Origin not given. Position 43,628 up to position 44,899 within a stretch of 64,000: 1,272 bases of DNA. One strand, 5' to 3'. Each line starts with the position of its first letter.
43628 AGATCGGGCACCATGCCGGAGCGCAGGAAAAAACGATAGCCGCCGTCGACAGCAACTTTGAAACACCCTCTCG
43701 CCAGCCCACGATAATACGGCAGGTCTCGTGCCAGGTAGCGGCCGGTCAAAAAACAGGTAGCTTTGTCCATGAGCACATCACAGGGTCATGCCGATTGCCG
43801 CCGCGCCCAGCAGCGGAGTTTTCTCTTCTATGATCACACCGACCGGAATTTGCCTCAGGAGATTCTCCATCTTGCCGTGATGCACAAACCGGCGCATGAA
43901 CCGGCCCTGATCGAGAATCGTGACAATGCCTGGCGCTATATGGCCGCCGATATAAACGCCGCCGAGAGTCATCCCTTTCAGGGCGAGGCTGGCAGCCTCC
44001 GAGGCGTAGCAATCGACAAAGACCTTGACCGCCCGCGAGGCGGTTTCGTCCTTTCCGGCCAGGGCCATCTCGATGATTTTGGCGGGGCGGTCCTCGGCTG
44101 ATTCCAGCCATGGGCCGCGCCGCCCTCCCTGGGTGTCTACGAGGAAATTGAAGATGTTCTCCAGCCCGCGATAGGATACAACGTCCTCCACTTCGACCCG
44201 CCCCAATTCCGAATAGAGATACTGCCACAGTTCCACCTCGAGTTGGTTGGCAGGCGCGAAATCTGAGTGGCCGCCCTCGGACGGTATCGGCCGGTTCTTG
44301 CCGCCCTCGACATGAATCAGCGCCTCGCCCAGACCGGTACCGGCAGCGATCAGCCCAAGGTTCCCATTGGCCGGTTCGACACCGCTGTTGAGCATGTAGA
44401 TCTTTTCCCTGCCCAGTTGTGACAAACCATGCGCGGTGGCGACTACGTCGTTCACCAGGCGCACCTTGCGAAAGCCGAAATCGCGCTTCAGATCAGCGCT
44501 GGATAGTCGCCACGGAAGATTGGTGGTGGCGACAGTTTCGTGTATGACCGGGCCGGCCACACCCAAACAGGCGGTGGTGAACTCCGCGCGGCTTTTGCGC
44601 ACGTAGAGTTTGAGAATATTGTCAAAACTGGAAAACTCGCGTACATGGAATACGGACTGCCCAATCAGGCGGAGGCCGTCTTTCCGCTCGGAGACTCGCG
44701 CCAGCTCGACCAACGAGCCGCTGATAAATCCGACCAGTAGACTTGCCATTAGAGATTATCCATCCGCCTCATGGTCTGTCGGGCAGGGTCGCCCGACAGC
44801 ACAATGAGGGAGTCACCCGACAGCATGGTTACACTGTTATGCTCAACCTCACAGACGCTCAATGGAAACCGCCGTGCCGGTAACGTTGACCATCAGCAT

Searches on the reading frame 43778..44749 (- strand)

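Call 9: search_protein_families(library=pfam, proteins=[window:43778-44749:-], max_evalue=0.01)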
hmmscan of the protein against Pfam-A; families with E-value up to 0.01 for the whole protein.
window:43778-44749:- (323 aa): 1 family
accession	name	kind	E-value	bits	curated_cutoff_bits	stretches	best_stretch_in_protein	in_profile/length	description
PF02685.22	Glucokinase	-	1.4e-83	280.9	22.1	1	5-319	1-310/314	Glucokinase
